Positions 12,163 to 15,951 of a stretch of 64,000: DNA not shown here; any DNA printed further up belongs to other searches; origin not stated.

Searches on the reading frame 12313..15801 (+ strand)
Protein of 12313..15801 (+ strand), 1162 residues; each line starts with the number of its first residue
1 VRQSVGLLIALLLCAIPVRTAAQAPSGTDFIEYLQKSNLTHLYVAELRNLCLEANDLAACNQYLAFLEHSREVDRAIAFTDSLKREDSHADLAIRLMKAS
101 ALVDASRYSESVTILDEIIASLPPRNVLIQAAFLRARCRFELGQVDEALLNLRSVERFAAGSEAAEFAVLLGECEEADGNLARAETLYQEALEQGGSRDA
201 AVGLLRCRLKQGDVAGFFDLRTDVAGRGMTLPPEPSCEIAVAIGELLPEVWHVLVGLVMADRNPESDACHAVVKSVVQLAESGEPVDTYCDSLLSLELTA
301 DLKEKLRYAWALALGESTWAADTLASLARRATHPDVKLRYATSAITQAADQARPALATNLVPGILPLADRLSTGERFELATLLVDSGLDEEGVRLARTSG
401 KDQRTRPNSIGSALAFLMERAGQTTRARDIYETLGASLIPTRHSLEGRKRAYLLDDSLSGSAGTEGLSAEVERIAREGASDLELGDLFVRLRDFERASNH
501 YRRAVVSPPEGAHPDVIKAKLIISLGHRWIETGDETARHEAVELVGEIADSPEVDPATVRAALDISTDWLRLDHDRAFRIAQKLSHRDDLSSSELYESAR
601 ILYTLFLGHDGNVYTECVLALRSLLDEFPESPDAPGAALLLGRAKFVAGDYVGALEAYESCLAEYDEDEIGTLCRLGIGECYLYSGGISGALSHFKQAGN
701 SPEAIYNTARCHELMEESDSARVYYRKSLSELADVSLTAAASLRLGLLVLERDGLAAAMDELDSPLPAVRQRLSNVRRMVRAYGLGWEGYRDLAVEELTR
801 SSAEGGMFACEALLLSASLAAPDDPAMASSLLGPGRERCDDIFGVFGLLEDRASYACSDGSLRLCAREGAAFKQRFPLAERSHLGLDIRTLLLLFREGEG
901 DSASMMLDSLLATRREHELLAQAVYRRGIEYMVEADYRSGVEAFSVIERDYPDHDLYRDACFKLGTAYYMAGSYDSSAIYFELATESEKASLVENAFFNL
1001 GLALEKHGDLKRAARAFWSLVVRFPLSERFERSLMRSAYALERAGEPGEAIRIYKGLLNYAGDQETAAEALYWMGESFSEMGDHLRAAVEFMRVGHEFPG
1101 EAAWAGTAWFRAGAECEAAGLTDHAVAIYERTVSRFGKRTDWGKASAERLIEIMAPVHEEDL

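Call 7: search_protein_families(library=pfam, proteins=[window:12313-15801:+], max_evalue=0.001)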
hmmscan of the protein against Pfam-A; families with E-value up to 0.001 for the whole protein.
window:12313-15801:+ (1162 aa): 14 families
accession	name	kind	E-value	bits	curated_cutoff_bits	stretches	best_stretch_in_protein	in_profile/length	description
PF13174.12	TPR_6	-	3e-24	84.4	26.3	0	1069-1099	1-31/33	Tetratricopeptide repeat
PF13428.12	TPR_14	-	1.9e-18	65.5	23.5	0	169-201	5-37/44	Tetratricopeptide repeat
PF07719.23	TPR_2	-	1.4e-17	62.7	27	0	959-986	2-29/34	Tetratricopeptide repeat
PF13432.12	TPR_16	-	1.8e-16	60.7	32.7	1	135-195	3-61/65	Tetratricopeptide repeat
PF09976.15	TPR_21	-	1.4e-12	48.2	25.5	0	77-209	59-188/193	Tetratricopeptide repeat-like domain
PF13424.12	TPR_12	-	2.5e-12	47.2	30.1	0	638-698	5-71/77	Tetratricopeptide repeat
PF00515.34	TPR_1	-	3.7e-10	39.6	27.8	0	995-1017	2-24/34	Tetratricopeptide repeat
PF14559.12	TPR_19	-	9.5e-09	35.9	25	0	177-215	3-42/68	Tetratricopeptide repeat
PF13181.12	TPR_8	-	4.5e-08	33.1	25.7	0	959-988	2-31/34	Tetratricopeptide repeat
PF13525.12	YfiO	-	2.6e-07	31.1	25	0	996-1082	7-93/203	Outer membrane lipoprotein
PF12895.13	ANAPC3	-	2.9e-07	31.1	27.2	0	69-117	35-81/82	Anaphase-promoting complex, cyclosome, subunit 3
PF21545.3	T7SS_EccA1_N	-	0.00024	20.9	27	0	893-1042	108-252/272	T7SS, ESX-1 secretion system protein EccA1, N-terminal domain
PF13414.12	TPR_11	-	0.00054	20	26.8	0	995-1008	29-42/42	TPR repeat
PF13176.12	TPR_7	-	0.00064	20.1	27.9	0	483-509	4-32/36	Tetratricopeptide repeat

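Call 64: search_protein_families(library=ncbifam, proteins=[window:12313-15801:+], max_evalue=0.001)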
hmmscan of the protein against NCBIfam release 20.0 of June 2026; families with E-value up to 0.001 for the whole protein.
window:12313-15801:+ (1162 aa): 11 families
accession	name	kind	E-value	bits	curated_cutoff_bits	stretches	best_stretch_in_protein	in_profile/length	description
TIGR02795.1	tol_pal_ybgF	equivalog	3.2e-37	127.7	90.1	3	923-1028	4-110/119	tol-pal system protein YbgF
TIGR03302.1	OM_YfiO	subfamily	3.6e-17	62.6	81.4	1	917-978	29-90/239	outer membrane protein assembly factor BamD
NF008068.0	PRK10803.1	equivalog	2.4e-14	53.9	383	1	936-1028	158-251/263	cell division protein CpoB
NF040959.1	MamA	equivalog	4.6e-12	45.8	200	1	895-1017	48-162/204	magnetosome protein MamA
NF047507.1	TPR_BatC_Lepto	exception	3e-09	36.7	175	0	927-1018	30-120/214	TPR repeat-containing protein BatC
NF052312.1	T9SS_PorW_SprE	equivalog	1.4e-07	30.5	250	0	986-1134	96-244/716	type IX secretion system periplasmic lipoprotein PorW/SprE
TIGR02917.1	PEP_TPR_lipo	equivalog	3.9e-07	28.4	312.2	0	79-212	624-750/899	XrtA/PEP-CTERM system TPR-repeat protein PrsT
NF033920.0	C39_PA2778_fam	equivalog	1.3e-05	24.7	150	0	935-1016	170-246/255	PA2778 family cysteine peptidase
NF053607.1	CHU_0125_OmpA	equivalog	1.3e-05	23.9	620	0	923-1020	21-113/639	CHU_0125 family OmpA-like outer membrane integrity protein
TIGR02521.1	type_IV_pilW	equivalog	4.8e-05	23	154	0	969-1020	110-161/234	type IV pilus biogenesis/stability protein PilW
TIGR02552.1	LcrH_SycD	equivalog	0.00048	19.9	104.8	0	998-1091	22-109/136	SycD/LcrH family type III secretion system chaperone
